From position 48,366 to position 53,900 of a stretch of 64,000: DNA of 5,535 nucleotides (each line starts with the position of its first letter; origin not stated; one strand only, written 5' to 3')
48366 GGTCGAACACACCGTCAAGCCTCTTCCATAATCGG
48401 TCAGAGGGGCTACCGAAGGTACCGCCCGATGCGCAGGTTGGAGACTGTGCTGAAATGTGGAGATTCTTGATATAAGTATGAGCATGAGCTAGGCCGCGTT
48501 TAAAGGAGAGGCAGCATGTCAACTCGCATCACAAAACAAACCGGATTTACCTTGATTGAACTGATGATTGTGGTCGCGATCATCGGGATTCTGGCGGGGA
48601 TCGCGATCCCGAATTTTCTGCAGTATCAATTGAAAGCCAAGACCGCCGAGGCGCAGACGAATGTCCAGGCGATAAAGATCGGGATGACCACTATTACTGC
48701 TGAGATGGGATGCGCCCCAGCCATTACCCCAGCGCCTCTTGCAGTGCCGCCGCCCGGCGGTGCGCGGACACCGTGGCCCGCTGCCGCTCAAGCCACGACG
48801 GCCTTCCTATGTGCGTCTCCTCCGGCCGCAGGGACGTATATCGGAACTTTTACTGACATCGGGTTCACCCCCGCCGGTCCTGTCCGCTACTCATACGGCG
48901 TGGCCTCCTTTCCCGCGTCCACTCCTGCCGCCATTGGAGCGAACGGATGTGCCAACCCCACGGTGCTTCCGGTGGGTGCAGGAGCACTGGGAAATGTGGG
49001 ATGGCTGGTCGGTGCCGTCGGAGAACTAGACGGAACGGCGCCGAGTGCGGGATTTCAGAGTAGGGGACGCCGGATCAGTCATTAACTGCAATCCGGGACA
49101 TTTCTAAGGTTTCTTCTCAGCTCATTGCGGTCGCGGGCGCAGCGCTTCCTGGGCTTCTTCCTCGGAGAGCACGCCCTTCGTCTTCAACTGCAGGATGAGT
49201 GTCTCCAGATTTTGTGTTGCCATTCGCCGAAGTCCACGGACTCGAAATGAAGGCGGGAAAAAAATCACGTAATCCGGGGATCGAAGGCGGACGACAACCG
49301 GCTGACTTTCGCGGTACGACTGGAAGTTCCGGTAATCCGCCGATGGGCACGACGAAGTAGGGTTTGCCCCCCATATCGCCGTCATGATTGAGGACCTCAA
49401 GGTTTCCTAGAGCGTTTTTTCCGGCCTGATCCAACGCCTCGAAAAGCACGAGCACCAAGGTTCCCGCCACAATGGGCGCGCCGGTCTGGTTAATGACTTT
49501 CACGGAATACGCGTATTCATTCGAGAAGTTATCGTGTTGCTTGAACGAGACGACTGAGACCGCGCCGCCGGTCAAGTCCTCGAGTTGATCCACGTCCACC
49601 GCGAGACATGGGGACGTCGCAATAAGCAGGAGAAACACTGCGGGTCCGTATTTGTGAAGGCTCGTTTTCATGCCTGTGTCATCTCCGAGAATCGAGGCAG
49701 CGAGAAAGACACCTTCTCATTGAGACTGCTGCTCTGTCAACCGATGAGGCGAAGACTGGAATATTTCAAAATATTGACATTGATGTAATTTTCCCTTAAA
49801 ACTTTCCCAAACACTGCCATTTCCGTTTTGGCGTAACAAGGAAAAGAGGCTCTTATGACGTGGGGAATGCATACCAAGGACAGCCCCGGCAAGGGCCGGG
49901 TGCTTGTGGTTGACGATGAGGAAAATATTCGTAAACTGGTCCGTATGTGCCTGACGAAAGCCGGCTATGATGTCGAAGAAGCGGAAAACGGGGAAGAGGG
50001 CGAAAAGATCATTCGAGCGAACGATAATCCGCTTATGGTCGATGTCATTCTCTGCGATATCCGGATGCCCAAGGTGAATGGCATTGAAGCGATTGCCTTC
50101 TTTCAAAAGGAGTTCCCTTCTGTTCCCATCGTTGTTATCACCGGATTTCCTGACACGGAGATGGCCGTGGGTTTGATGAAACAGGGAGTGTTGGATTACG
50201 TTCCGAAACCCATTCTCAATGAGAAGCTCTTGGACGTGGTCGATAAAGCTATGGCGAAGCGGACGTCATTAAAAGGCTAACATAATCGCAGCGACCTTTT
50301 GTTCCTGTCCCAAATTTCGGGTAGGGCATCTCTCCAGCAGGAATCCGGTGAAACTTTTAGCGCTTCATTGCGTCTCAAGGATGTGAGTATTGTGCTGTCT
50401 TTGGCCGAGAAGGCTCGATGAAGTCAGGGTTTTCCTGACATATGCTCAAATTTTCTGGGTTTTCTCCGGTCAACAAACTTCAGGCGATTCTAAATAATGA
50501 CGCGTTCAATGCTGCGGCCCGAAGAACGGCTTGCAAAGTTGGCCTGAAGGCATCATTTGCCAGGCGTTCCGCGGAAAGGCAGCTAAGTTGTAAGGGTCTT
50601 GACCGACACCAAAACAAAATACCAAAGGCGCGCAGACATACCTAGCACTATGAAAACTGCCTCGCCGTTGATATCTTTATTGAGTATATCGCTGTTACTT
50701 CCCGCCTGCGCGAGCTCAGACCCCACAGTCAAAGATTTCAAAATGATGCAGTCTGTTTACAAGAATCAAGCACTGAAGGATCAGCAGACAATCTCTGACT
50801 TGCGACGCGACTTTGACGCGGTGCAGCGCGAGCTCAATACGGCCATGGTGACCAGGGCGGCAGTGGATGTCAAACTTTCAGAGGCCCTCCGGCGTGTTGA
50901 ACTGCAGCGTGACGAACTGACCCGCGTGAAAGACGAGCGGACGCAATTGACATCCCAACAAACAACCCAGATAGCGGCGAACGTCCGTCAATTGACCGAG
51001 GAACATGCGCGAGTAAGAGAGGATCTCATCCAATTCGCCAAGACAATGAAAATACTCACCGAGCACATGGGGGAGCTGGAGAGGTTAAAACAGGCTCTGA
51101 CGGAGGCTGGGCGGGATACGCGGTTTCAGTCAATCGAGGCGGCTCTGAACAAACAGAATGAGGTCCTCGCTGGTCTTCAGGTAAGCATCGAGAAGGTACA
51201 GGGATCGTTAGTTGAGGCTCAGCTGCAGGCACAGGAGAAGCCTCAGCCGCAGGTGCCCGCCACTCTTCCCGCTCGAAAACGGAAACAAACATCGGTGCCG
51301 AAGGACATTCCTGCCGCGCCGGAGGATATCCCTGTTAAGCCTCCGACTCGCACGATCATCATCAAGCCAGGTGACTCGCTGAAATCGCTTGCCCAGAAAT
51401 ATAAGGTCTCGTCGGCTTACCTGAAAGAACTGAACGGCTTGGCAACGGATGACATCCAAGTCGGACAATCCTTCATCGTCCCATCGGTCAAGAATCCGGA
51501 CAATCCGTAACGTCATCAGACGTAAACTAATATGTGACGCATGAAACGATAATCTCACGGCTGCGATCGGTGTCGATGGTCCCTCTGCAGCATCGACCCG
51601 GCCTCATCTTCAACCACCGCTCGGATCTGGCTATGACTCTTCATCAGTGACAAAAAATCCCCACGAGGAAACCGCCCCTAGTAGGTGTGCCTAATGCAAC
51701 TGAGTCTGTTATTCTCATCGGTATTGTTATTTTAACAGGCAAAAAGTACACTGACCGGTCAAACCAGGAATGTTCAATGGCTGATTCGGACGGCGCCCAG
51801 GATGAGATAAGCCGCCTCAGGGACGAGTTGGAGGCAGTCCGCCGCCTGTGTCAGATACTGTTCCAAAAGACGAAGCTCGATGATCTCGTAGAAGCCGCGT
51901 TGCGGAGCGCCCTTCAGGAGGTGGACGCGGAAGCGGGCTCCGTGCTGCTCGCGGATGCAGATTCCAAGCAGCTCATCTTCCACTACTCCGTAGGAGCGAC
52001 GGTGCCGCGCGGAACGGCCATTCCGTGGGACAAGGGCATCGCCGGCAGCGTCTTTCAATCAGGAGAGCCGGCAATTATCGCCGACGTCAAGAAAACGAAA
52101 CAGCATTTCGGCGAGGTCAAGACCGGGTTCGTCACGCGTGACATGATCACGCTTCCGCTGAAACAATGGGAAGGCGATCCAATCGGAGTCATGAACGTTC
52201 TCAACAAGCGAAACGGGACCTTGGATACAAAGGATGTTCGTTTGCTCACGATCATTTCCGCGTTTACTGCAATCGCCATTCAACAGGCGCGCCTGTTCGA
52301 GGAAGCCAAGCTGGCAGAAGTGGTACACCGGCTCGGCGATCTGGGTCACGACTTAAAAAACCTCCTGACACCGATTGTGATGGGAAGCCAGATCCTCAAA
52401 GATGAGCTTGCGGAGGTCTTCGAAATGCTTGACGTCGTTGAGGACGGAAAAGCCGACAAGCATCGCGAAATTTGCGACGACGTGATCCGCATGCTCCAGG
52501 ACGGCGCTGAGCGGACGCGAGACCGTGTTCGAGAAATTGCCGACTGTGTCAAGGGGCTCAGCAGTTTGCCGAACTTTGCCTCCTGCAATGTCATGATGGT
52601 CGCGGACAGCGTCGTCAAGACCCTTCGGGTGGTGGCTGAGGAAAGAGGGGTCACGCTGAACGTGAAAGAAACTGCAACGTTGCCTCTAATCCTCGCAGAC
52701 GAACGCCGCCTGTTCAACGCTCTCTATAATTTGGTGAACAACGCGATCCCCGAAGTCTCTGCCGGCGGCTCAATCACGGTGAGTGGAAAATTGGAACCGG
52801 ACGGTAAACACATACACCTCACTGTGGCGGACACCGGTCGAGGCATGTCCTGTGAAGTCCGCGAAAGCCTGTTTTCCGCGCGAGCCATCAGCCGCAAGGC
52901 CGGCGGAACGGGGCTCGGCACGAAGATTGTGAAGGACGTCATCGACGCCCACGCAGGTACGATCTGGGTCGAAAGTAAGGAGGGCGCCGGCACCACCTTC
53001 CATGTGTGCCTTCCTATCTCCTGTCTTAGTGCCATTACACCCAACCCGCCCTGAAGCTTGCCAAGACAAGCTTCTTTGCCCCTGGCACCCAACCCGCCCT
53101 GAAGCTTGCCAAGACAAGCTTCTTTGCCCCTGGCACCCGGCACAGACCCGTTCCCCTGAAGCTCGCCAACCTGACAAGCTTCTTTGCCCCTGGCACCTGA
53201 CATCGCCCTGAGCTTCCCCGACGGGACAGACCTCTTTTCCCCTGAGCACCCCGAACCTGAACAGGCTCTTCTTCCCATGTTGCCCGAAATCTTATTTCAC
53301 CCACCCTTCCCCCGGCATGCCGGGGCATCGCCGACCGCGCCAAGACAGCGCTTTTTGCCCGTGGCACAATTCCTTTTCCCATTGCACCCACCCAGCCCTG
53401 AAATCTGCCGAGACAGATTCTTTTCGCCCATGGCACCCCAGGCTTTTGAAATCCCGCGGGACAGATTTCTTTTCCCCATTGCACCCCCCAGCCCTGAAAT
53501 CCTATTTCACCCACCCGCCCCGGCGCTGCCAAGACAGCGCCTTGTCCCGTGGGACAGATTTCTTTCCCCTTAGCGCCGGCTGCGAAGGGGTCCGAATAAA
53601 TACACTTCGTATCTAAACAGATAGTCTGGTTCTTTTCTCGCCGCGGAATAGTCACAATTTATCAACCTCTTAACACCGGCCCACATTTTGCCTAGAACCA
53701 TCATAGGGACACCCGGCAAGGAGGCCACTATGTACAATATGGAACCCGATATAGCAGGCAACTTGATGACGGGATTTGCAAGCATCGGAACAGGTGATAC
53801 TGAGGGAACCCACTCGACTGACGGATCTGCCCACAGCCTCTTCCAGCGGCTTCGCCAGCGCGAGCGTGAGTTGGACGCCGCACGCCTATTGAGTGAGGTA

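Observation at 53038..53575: Direct-repeat array whose units carry a hairpin with a conserved core and covarying stems, beginning inside the last codons of a GAF kinase gene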

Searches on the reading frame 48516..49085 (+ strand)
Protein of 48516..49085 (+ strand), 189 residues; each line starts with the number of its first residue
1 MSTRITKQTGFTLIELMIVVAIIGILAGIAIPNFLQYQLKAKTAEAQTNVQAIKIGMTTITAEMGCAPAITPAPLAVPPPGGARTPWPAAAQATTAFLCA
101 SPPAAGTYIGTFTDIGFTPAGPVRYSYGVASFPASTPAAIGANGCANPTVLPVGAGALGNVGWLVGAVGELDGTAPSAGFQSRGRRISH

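Call 18: search_protein_families(library=pfam, proteins=[window:48516-49085:+])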
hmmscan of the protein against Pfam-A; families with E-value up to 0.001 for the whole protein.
window:48516-49085:+ (189 aa): 1 family
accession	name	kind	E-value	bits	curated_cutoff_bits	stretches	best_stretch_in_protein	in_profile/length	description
PF07963.17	N_methyl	-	7.3e-09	35.3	21.2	1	7-31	3-27/27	Prokaryotic N-terminal methylation motif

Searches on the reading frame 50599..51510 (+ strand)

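Call 18: search_protein_families(library=pfam, proteins=[window:50599-51510:+])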
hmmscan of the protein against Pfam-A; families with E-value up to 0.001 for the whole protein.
window:50599-51510:+ (303 aa): 1 family
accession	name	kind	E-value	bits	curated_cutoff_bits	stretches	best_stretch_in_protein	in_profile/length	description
PF01476.26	LysM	-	3.8e-12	46.4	20.9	1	254-295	2-43/43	LysM domain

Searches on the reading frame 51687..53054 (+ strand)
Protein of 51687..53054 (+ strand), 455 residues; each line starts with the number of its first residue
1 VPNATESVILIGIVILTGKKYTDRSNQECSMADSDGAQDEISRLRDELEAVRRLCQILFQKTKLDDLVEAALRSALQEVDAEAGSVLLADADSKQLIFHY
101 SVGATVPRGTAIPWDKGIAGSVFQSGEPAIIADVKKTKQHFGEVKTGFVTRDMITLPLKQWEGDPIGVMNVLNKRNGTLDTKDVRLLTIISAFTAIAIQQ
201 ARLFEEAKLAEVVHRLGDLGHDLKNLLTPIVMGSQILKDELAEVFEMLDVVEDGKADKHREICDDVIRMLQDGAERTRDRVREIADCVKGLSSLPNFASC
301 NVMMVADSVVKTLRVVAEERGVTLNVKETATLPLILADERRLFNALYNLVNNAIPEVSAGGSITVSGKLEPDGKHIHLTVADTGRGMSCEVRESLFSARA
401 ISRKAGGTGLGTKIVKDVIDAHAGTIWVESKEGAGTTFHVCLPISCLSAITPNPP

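Call 18: search_protein_families(library=pfam, proteins=[window:51687-53054:+])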
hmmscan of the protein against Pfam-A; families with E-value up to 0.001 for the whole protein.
window:51687-53054:+ (455 aa): 4 families
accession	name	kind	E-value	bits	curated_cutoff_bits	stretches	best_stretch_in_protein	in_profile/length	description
PF02518.31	HATPase_c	-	4.1e-24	85.6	26.4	1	338-444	2-109/111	Histidine kinase-, DNA gyrase B-, and HSP90-like ATPase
PF13185.12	GAF_2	-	2.5e-17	63.8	28.6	1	63-199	3-136/136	GAF domain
PF01590.32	GAF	-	7.7e-12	46.3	22.4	1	64-198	2-133/133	GAF domain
PF13492.12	GAF_3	-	3.8e-08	34.2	27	1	64-200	2-129/129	GAF domain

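Call 51: find_related_loci(query=window:51687-53054:+, collection=metagenome_contigs, flank=4000)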
Query window:51687-53054:+ (455 aa) in metagenome_contigs; peptide patterns used: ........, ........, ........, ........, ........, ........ (x = any residue, [..] = any of these).
201 stretches matched a pattern; 92 encode a relative of the query (tblastn E <= 1e-3); the best 80 are kept; 80 distinct loci.
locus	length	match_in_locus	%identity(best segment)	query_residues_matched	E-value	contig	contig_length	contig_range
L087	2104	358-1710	89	3-452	0e+0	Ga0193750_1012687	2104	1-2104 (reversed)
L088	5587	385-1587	61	47-444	1e-154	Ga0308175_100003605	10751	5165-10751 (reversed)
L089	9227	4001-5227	58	38-442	5e-154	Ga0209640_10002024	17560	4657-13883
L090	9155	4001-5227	58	38-442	6e-154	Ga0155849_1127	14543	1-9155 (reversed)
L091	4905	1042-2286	54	40-455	1e-153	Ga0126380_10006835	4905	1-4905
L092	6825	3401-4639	55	43-452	4e-150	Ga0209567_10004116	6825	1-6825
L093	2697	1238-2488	55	39-452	7e-158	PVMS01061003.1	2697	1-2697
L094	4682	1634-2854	57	41-444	6e-152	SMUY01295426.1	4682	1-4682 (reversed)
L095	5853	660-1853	57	47-453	3e-148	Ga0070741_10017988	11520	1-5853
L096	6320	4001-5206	59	47-444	3e-148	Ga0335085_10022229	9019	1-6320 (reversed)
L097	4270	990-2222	56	38-445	7e-151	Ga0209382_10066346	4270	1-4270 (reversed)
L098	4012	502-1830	52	8-452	2e-151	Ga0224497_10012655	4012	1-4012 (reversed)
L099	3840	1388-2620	56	38-445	3e-152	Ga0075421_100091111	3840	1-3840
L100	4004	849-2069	57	41-444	1e-150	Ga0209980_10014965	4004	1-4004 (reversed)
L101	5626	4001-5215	55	43-444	1e-145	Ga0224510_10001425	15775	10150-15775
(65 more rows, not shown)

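Call 90: find_homologous_proteins(query=window:51777-53051:+, max_evalue=1e-60)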
Query window:51777-53051:+ (425 aa): 2748 proteins with E <= 1e-60 among 8000 candidates; the best 120 are listed.
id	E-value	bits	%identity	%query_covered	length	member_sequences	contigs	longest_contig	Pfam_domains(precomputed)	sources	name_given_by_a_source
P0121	6.7e-276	932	100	100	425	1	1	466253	PF13185.13,PF01590.33,PF02518.32,PF13492.13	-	-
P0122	6.4e-246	834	89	100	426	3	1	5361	PF13185.13,PF01590.33,PF02518.32,PF13492.13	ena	-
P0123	2.5e-214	730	79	100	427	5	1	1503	PF13185.13,PF01590.33,PF02518.32,PF13492.13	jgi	jgi:signal transduction histidine kinase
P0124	1.2e-211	721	78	100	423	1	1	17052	PF13185.13,PF01590.33,PF02518.32,PF13492.13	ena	-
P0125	2.1e-211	720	79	98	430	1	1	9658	PF13185.13,PF01590.33,PF02518.32,PF13492.13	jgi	jgi:signal transduction histidine kinase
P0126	4.5e-211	719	78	100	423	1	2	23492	PF13185.13,PF01590.33,PF02518.32,PF13492.13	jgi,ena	-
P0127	2.3e-210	717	78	100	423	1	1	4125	PF13185.13,PF01590.33,PF02518.32,PF13492.13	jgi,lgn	-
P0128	7.9e-210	715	77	100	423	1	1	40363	PF13185.13,PF01590.33,PF02518.32,PF13492.13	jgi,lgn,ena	-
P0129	5.0e-209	712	78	97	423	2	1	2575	PF13185.13,PF01590.33,PF02518.32,PF13492.13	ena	-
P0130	7.0e-208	709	78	98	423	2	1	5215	PF13185.13,PF01590.33,PF02518.32,PF13492.13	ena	-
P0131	1.5e-207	707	79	98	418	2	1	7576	PF13185.13,PF01590.33,PF02518.32,PF13492.13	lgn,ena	-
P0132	3.2e-205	700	79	95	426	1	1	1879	PF13185.13,PF01590.33,PF02518.32,PF13492.13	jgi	jgi:signal transduction histidine kinase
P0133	4.6e-204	696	77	99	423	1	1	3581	PF13185.13,PF01590.33,PF02518.32,PF13492.13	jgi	jgi:signal transduction histidine kinase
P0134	1.4e-203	694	77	97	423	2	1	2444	PF13185.13,PF01590.33,PF02518.32,PF13492.13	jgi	jgi:signal transduction histidine kinase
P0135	4.8e-193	660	73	100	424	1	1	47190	PF13185.13,PF01590.33,PF02518.32,PF13492.13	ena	-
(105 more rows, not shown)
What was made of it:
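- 51777..53054 (+): GAF-HATPase histidine kinase. Its last six codons (ITPNPP) and its stop codon are supplied by the first repeat unit. Pfam (call 18); public gene call P0121 (call 90).
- Checked: The kinase start at 51777 agrees with the public gene call (P0121, call 90).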

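Call 91: find_encoding_contigs(protein=P0122, flank=2500, max_places=1)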
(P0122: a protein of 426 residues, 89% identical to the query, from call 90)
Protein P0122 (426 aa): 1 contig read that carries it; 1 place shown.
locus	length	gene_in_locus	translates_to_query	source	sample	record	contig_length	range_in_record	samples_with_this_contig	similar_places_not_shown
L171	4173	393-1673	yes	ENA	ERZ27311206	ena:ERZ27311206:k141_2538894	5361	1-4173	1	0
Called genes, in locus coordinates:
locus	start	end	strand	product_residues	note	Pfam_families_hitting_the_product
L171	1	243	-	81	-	?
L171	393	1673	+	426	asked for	PF01590:GAF, PF13185:GAF_2, PF13492:GAF_3 (weak), PF02518:HATPase_c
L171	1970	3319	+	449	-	PF01590:GAF, PF13185:GAF_2, PF13492:GAF_3 (weak), PF02518:HATPase_c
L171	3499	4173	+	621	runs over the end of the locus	?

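Call 92: find_encoding_contigs(protein=P0128, flank=2500, max_places=1)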
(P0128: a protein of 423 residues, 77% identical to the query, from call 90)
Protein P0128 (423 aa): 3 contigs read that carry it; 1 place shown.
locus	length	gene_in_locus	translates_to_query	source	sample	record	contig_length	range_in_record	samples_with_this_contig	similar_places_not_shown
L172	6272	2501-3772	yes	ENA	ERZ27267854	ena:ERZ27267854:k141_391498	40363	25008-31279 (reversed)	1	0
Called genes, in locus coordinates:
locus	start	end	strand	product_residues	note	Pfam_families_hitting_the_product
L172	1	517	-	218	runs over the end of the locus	-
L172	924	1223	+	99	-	PF00076:RRM_1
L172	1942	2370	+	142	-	PF00072:Response_reg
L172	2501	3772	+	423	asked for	PF01590:GAF, PF13185:GAF_2, PF13492:GAF_3, PF02518:HATPase_c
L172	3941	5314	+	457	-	PF13185:GAF_2, PF01590:GAF, PF13492:GAF_3, PF02518:HATPase_c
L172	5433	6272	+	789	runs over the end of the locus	PF00989:PAS, PF13188:PAS_8, PF08448:PAS_4, PF13426:PAS_9, PF01590:GAF, PF13185:GAF_2, PF00512:HisKA, PF02518:HATPase_c, +3 more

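Call 93: find_encoding_contigs(protein=P0126, flank=2500, max_places=1)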
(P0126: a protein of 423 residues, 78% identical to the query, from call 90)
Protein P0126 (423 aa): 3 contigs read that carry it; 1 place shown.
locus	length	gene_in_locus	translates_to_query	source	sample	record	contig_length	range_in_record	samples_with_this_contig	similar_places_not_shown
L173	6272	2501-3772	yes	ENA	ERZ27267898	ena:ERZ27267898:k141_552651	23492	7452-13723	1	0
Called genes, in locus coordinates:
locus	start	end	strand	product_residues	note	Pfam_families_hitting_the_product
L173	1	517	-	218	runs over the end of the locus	-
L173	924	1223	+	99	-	PF00076:RRM_1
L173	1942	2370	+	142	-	PF00072:Response_reg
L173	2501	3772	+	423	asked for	PF01590:GAF, PF13185:GAF_2, PF13492:GAF_3, PF02518:HATPase_c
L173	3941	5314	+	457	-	PF13185:GAF_2, PF01590:GAF, PF13492:GAF_3, PF02518:HATPase_c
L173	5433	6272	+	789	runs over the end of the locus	PF00989:PAS, PF13188:PAS_8, PF08448:PAS_4, PF13426:PAS_9, PF01590:GAF, PF13185:GAF_2, PF00512:HisKA, PF02518:HATPase_c, +3 more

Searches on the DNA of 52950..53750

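Call 31: search_rna_families(source=window, start=52950, end=53750, threshold=evalue, max_evalue=10)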
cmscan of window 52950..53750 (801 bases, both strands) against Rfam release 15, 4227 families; matches with E-value up to 10: 6.
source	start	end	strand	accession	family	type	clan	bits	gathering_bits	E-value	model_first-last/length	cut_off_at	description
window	52972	53021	-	RF03383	mir-1976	Gene; miRNA;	-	17.2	71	1.8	1-52/52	no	mir-1976 microRNA precursor family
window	53453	53583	-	RF00312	snoZ206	Gene; snRNA; snoRNA; CD-box;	-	16.1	50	4.7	1-129/129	no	Small nucleolar RNA Z206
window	53100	53124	+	RF03485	mir-4000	Gene; miRNA;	-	15.9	58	4.1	1-54/54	no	mir-4000 microRNA precursor family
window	53052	53076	+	RF03485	mir-4000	Gene; miRNA;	-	15.9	58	4.1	1-54/54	no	mir-4000 microRNA precursor family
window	53503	53599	+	RF00365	mir-BHRF1-1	Gene; miRNA;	-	15.2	95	9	1-66/66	no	mir-BHRF1-1 microRNA precursor family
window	52973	53083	+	RF01906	HOTAIR_3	Gene; lncRNA;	-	11.7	80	7.4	1-98/98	no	HOTAIR conserved region 3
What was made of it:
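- On Any Rfam RNA family: The best hits in the region have E of 1.8 or more and bit scores far below gathering (call 31).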
